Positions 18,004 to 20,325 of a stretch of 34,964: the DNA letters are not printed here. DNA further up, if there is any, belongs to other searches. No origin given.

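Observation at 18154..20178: Single-ORF fusion of a PrmC/HemK-type N5-glutamine methyltransferase to a FemAB-like double-GNAT region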

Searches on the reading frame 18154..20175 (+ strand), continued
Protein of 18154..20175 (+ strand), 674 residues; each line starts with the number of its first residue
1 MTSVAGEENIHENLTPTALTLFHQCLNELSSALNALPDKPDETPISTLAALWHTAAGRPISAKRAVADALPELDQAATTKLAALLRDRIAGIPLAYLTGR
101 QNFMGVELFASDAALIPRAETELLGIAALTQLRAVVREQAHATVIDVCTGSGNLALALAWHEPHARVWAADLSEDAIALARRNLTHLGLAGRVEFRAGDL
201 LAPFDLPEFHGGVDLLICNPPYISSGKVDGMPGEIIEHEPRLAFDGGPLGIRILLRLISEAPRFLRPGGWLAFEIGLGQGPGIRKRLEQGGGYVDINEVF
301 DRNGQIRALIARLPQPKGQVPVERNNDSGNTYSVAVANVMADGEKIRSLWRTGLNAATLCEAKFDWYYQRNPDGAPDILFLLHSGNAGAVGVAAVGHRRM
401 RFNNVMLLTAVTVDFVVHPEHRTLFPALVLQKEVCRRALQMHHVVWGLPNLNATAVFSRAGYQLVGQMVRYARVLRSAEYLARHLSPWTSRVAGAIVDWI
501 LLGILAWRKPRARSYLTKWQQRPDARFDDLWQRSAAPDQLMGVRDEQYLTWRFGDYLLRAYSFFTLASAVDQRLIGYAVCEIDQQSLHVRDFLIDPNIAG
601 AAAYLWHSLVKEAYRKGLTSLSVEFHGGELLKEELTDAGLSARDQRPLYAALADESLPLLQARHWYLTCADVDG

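Call 37: search_protein_families(library=ncbifam, proteins=[P0003, P0013, P0015, P0016, P0017, P0019, P0038, P0048, P0060, P0069], max_evalue=1e-35)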
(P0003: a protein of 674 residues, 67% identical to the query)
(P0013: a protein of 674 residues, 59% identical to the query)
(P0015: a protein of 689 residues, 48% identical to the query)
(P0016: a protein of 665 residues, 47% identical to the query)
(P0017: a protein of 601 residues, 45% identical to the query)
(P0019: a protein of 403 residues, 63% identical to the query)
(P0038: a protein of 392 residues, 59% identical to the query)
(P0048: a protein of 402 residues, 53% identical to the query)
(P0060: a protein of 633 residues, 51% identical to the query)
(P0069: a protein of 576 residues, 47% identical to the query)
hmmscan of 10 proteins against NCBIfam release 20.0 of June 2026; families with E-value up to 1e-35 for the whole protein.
P0003 (674 aa): 3 families
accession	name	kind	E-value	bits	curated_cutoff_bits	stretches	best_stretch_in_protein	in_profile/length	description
TIGR03534.1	RF_mod_PrmC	equivalog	1.6e-57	194.9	199.1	1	71-308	23-251/253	peptide chain release factor N(5)-glutamine methyltransferase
TIGR00536.1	hemK_fam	subfamily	1.8e-51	174.9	115.5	1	71-312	48-281/286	HemK family protein methyltransferase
TIGR03533.1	L3_gln_methyl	equivalog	4.6e-39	134.4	229.7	1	68-279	51-255/284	50S ribosomal protein L3 N(5)-glutamine methyltransferase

P0013 (674 aa): 3 families
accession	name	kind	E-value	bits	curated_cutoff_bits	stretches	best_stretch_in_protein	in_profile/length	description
TIGR03534.1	RF_mod_PrmC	equivalog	1.7e-54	184.9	199.1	1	72-309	24-252/253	peptide chain release factor N(5)-glutamine methyltransferase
TIGR00536.1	hemK_fam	subfamily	7.1e-48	163.1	115.5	1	72-313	49-282/286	HemK family protein methyltransferase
TIGR03704.1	PrmC_rel_meth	equivalog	9.6e-36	123.5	248.8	0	80-297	29-238/251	putative protein N(5)-glutamine methyltransferase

P0015 (689 aa): 4 families
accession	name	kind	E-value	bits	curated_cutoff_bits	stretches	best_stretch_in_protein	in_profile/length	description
TIGR03534.1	RF_mod_PrmC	equivalog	8.1e-60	202.4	199.1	1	62-310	15-252/253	peptide chain release factor N(5)-glutamine methyltransferase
TIGR00536.1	hemK_fam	subfamily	9.7e-49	166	115.5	1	48-314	26-282/286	HemK family protein methyltransferase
TIGR03533.1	L3_gln_methyl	equivalog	2e-38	132.3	229.7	1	59-280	43-255/284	50S ribosomal protein L3 N(5)-glutamine methyltransferase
TIGR03704.1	PrmC_rel_meth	equivalog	1.4e-37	129.5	248.8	1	55-287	8-227/251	putative protein N(5)-glutamine methyltransferase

P0016 (665 aa): 4 families
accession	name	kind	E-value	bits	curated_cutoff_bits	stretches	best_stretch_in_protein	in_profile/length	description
TIGR03534.1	RF_mod_PrmC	equivalog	3.3e-61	206.9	199.1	1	71-302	30-252/253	peptide chain release factor N(5)-glutamine methyltransferase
TIGR00536.1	hemK_fam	subfamily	2.2e-52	177.9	115.5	1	62-306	46-282/286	HemK family protein methyltransferase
TIGR03704.1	PrmC_rel_meth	equivalog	3.1e-40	138.2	248.8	1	71-293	27-241/251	putative protein N(5)-glutamine methyltransferase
TIGR03533.1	L3_gln_methyl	equivalog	1e-36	126.8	229.7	1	72-272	62-255/284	50S ribosomal protein L3 N(5)-glutamine methyltransferase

P0017 (601 aa): 4 families
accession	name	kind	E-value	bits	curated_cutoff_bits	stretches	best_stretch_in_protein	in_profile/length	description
TIGR03534.1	RF_mod_PrmC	equivalog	9.6e-62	208.7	199.1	1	6-243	24-252/253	peptide chain release factor N(5)-glutamine methyltransferase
TIGR00536.1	hemK_fam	subfamily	1.5e-52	178.5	115.5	1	12-245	55-280/286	HemK family protein methyltransferase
TIGR03704.1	PrmC_rel_meth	equivalog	1.5e-38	132.7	248.8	1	13-217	28-224/251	putative protein N(5)-glutamine methyltransferase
TIGR03533.1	L3_gln_methyl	equivalog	8.8e-38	130.2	229.7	1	13-212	62-254/284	50S ribosomal protein L3 N(5)-glutamine methyltransferase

P0019 (403 aa): 4 families
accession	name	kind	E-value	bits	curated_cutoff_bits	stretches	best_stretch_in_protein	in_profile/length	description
TIGR03534.1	RF_mod_PrmC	equivalog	1.5e-59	201.5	199.1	1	161-398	24-252/253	peptide chain release factor N(5)-glutamine methyltransferase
TIGR00536.1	hemK_fam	subfamily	2.1e-54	184.6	115.5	1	135-401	23-281/286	HemK family protein methyltransferase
TIGR03704.1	PrmC_rel_meth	equivalog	1.5e-39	136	248.8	1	151-390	13-242/251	putative protein N(5)-glutamine methyltransferase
TIGR03533.1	L3_gln_methyl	equivalog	3.6e-39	134.8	229.7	1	134-367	28-254/284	50S ribosomal protein L3 N(5)-glutamine methyltransferase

P0038 (392 aa): 4 families
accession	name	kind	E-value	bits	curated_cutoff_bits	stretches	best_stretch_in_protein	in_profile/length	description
TIGR03534.1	RF_mod_PrmC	equivalog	1.4e-58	198.3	199.1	1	139-387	13-252/253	peptide chain release factor N(5)-glutamine methyltransferase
TIGR00536.1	hemK_fam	subfamily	4.3e-53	180.2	115.5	1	108-390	11-281/286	HemK family protein methyltransferase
TIGR03704.1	PrmC_rel_meth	equivalog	4e-41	141.1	248.8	1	153-376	24-239/251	putative protein N(5)-glutamine methyltransferase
TIGR03533.1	L3_gln_methyl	equivalog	2.4e-38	132.1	229.7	1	145-355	50-253/284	50S ribosomal protein L3 N(5)-glutamine methyltransferase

P0048 (402 aa): 4 families
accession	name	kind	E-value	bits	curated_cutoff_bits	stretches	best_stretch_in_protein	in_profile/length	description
TIGR03534.1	RF_mod_PrmC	equivalog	3e-57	194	199.1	1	139-384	16-252/253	peptide chain release factor N(5)-glutamine methyltransferase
TIGR00536.1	hemK_fam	subfamily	7.1e-52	176.2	115.5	1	136-386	38-280/286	HemK family protein methyltransferase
TIGR03704.1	PrmC_rel_meth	equivalog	1.6e-38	132.6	248.8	1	150-364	24-230/251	putative protein N(5)-glutamine methyltransferase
TIGR03533.1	L3_gln_methyl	equivalog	1.8e-36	125.9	229.7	1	147-354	55-255/284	50S ribosomal protein L3 N(5)-glutamine methyltransferase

P0060 (633 aa): 7 families
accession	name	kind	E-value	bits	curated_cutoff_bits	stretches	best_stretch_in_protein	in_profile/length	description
NF002048.0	PRK00876.1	subfamily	2.4e-125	417.7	313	1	298-617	3-321/330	NAD(+) synthase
TIGR03534.1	RF_mod_PrmC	equivalog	5.6e-67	225.9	199.1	1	58-294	25-252/253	peptide chain release factor N(5)-glutamine methyltransferase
TIGR00536.1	hemK_fam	subfamily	8.9e-58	195.6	115.5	1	58-298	50-282/286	HemK family protein methyltransferase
NF010587.0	PRK13980.1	equivalog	7.3e-53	179.5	255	0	465-602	109-245/267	NAD+ synthase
TIGR00552.1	nadE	equivalog_domain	2.7e-51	174.2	63.65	0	443-583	83-222/251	NAD(+) synthase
TIGR03704.1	PrmC_rel_meth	equivalog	2.1e-43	148.6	248.8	1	61-291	25-247/251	putative protein N(5)-glutamine methyltransferase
TIGR03533.1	L3_gln_methyl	equivalog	2.2e-42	145.3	229.7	1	62-273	60-263/284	50S ribosomal protein L3 N(5)-glutamine methyltransferase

P0069 (576 aa): 4 families
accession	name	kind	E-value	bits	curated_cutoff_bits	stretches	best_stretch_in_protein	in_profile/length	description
TIGR03534.1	RF_mod_PrmC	equivalog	9.6e-58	195.6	199.1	1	333-570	25-252/253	peptide chain release factor N(5)-glutamine methyltransferase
TIGR00536.1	hemK_fam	subfamily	5.4e-47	160.2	115.5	1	335-573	52-281/286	HemK family protein methyltransferase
TIGR03533.1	L3_gln_methyl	equivalog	4.1e-37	128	229.7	1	335-545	58-260/284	50S ribosomal protein L3 N(5)-glutamine methyltransferase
NF004282.0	PRK05691.1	subfamily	2.9e-36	123.1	4090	1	35-239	4104-4320/4334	non-ribosomal peptide synthase/polyketide synthase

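Call 38: find_encoding_contigs(protein=P0069, flank=8000, max_places=1)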
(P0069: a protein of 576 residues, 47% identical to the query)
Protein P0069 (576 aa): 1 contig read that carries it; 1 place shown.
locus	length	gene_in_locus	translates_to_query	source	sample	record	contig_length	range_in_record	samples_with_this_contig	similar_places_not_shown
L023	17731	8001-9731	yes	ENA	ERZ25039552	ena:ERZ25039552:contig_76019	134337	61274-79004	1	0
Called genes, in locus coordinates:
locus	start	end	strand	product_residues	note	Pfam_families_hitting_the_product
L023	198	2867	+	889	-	PF00668:Condensation, PF00501:AMP-binding (weak), PF13193:AMP-binding_C (faint)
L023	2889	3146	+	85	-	PF00550:PP-binding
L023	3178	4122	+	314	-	PF05721:PhyH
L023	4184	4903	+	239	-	-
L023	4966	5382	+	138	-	-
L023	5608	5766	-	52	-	-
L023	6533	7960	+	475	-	PF00668:Condensation, PF00501:AMP-binding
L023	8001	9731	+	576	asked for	PF13193:AMP-binding_C (weak), PF00550:PP-binding, PF17827:PrmC_N (faint), PF05175:MTS, PF06325:PrmA, PF09445:Methyltransf_15 (weak), PF13649:Methyltransf_25, PF13847:Methyltransf_31, +3 more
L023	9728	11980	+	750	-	PF00501:AMP-binding, PF13193:AMP-binding_C (weak)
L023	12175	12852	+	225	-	PF00975:Thioesterase, PF12697:Abhydrolase_6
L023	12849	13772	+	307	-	PF00288:GHMP_kinases_N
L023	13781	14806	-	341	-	PF06224:AlkZ-like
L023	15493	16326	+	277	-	PF13643:DUF4145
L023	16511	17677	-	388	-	-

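Call 39: find_encoding_contigs(protein=P0038, flank=8000, max_places=1)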
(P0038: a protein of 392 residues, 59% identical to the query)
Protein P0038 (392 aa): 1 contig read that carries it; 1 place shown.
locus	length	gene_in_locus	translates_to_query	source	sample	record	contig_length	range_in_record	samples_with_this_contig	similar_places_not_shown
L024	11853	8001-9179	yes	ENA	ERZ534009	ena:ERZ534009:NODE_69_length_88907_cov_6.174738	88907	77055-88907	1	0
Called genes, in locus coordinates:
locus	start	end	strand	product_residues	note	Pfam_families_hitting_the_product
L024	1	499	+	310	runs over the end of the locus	PF13614:AAA_31 (weak)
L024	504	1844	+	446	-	-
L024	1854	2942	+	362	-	PF20720:nSTAND3 (faint), PF01637:ATPase_2 (weak), PF09848:SLFN-g3_helicase (weak), PF13173:AAA_14 (faint), PF13191:AAA_16, PF13401:AAA_22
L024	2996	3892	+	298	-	PF01522:Polysacc_deac_1, PF11959:DUF3473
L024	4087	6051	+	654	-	PF13522:GATase_6, PF13537:GATase_7, PF00733:Asn_synthase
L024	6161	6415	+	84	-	-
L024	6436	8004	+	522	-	PF00501:AMP-binding, PF13193:AMP-binding_C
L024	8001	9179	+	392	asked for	PF01170:UPF0020 (faint), PF05175:MTS, PF06325:PrmA (weak), PF12847:Methyltransf_18 (faint), PF09445:Methyltransf_15, PF13847:Methyltransf_31, PF08241:Methyltransf_11, PF13649:Methyltransf_25, +1 more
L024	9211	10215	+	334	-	PF02540:NAD_synthase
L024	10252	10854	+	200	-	PF01451:LMWPc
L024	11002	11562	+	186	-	-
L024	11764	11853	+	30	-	?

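Call 40: find_encoding_contigs(protein=P0063, flank=8000, max_places=1)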
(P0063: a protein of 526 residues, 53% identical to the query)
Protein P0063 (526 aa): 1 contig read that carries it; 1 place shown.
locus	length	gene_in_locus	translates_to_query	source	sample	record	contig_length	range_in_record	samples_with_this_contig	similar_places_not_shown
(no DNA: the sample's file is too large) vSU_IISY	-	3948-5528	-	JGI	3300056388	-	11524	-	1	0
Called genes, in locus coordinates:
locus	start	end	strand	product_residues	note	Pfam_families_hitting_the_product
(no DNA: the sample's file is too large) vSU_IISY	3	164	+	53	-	?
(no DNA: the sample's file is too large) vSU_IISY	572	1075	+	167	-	PF00132:Hexapep, PF14602:Hexapep_2 (weak)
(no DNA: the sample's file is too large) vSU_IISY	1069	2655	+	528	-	PF00501:AMP-binding, PF13193:AMP-binding_C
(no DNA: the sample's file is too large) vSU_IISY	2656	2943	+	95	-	-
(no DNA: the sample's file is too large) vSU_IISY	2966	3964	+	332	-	PF02540:NAD_synthase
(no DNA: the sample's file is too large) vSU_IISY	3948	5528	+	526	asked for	PF01170:UPF0020 (weak), PF05175:MTS, PF13649:Methyltransf_25, PF13847:Methyltransf_31 (weak), PF00583:Acetyltransf_1, PF13508:Acetyltransf_7 (weak), PF08445:FR47 (weak)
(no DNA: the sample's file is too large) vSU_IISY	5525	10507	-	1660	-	PF00501:AMP-binding, PF13193:AMP-binding_C, PF00550:PP-binding, PF00109:ketoacyl-synt, PF02801:Ketoacyl-synt_C, PF16197:KAsynt_C_assoc, PF22336:RhiE-like_linker, PF22621:CurL-like_PKS_C, +3 more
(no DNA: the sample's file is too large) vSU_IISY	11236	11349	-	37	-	-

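Call 49: list_cluster_members(proteins=[window:18154-20175:+, P0013, P0015, P0016, P0055, P0078, P0083, P0145, P0064, P0027])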
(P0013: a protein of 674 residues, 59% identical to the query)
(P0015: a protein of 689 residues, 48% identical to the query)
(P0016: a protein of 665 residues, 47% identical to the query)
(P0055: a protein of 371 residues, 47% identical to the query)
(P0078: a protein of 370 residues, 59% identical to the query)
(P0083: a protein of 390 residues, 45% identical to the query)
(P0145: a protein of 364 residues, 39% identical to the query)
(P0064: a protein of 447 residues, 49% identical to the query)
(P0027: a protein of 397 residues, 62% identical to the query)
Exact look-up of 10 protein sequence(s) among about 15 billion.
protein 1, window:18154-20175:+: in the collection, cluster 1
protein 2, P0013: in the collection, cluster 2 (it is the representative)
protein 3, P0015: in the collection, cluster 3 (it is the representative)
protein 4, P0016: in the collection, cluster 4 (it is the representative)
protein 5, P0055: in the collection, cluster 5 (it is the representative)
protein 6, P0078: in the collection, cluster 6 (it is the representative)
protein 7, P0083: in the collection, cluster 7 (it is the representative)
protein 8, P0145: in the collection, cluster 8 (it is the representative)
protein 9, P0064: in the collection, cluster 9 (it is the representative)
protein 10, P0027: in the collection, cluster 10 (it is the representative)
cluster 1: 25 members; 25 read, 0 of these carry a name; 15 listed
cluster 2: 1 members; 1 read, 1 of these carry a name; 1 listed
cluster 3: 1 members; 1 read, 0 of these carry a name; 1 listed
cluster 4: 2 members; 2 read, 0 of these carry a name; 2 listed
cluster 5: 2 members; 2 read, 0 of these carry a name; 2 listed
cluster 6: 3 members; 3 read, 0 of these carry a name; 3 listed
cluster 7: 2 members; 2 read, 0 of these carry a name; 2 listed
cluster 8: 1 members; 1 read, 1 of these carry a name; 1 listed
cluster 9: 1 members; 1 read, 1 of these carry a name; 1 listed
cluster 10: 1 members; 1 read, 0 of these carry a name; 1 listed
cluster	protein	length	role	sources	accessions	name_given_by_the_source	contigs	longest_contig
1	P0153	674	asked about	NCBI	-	-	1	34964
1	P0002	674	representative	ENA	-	-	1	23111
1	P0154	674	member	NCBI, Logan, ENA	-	-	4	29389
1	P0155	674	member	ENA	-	-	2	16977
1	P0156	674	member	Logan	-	-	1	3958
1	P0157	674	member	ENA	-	-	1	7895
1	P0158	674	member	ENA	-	-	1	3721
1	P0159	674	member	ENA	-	-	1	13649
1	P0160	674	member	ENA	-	-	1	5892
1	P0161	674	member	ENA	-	-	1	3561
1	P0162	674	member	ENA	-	-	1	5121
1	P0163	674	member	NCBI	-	-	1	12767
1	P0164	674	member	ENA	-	-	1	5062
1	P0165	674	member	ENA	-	-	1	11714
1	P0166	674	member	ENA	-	-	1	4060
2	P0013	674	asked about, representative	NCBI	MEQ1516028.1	MAG: HemK/PrmC family methyltransferase [Usitatibacteraceae bacterium]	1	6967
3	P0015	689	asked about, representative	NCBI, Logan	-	-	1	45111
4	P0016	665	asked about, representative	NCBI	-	-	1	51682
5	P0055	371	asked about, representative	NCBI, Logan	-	-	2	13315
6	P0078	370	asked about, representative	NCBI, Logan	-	-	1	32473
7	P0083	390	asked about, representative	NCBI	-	-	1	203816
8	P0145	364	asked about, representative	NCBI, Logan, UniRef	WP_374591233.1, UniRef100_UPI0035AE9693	hypothetical protein [Aquabacterium sp.] | hypothetical protein n=1 Tax=Aquabacterium sp. TaxID=1872578 RepID=UPI0035AE9693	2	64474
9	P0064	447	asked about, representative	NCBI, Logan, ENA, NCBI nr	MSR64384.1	MAG: NAD(+) synthase [Verrucomicrobiae bacterium] | NAD(+) synthase [Verrucomicrobiae bacterium]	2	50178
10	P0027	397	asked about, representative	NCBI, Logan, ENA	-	-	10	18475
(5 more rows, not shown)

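Call 58: predict_structure(alignment_id=A1)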
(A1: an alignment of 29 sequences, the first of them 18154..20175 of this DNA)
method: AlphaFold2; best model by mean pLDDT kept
length: 674 residues; sequences in the alignment: 29
mean_pLDDT: 83.0   pTM: 0.52
mean pLDDT of the five models: 83.0, 82.4, 80.7, 79.2, 69.9
residues with pLDDT >= 90: 272; 70-90: 311; 50-70: 43; < 50: 48
segments of 3 or more residues with pLDDT < 50: 1-8, 223-246, 317-330
pLDDT, mean of each block of 10 residues (from residue 1): 39 81 91 69 89 94 87 93 92 89 90 77 92 89 86 91 94 86 93 87 85 88 42 38 50 80 88 80 75 83 83 60 32 84 88 63 86 89 78 92 92 85 81 91 90 84 91 88 86 86 71 82 95 91 95 86 94 95 93 91 91 91 91 87 92 79 89 76
secondary structure, 60 per line:
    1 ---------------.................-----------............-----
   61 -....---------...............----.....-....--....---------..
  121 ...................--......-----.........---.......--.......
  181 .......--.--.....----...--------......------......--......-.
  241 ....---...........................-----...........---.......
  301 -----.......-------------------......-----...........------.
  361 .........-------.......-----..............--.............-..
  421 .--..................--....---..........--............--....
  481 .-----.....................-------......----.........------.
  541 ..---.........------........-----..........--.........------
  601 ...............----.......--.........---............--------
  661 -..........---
elements in order: H16-32 H44-55 H62-65 H75-89 H94-98 E100-103 E106-109 H119-139 E142-147 H153-161 E165-171 H174-187 E193-197 E213-218 H225-230 H233-238 H240-244 H248-264 E265-274 H280-290 E294-300 E306-312 E332-337 H343-353 H360-369 E377-383 E389-402 E405-417 H424-441 E444-447 H451-460 E463-474 H477-481 H487-507 E515-520 H525-533 E540-542 H546-554 E561-568 E574-583 E586-594 H601-615 E620-626 H629-637 E641-652 E665-668

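Call 59: search_protein_representatives(protein=window:18154-20175:+)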
Query: 674 residues. Proteins with E-value up to 0.001 (for the whole library): 44293; up to 1e-10: 28919; up to 1e-30: 1682. The best 150 are listed.
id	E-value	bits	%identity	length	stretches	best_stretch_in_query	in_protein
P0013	3.1e-250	848.5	60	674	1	15-673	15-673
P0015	3.7e-185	633.5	49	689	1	28-672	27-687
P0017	2.0e-152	525.3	46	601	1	69-673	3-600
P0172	1.0e-105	371.0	61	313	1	21-313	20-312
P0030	1.4e-103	363.8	56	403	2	21-313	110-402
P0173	7.9e-100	351.5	58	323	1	17-317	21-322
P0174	5.1e-99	348.8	57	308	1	20-316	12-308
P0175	2.8e-98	346.4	58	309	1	21-311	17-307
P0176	3.0e-96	339.6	58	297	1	28-312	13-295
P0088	2.1e-95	336.9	50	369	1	329-674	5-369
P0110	1.1e-93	331.2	48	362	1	331-674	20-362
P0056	2.4e-92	326.8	54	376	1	13-313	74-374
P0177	6.0e-88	312.2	64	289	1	12-268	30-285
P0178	6.3e-88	312.1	46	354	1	328-673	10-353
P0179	7.6e-88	311.9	56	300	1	22-313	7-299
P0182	5.3e-87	309.1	53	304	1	24-312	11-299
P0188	4.9e-79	282.8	46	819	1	13-312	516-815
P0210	1.1e-69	251.8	48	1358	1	37-312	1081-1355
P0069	1.6e-64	234.8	47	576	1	35-312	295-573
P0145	2.8e-61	224.1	40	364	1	331-673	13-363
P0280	5.5e-49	183.5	45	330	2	135-311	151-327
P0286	3.2e-48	180.9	45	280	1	80-308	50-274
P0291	8.0e-48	179.6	42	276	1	78-313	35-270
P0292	8.4e-48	179.6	44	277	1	63-310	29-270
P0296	8.1e-47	176.3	54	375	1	147-313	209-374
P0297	9.1e-47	176.1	42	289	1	82-312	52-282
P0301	2.4e-46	174.8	41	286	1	58-312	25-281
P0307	1.0e-45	172.7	40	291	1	74-311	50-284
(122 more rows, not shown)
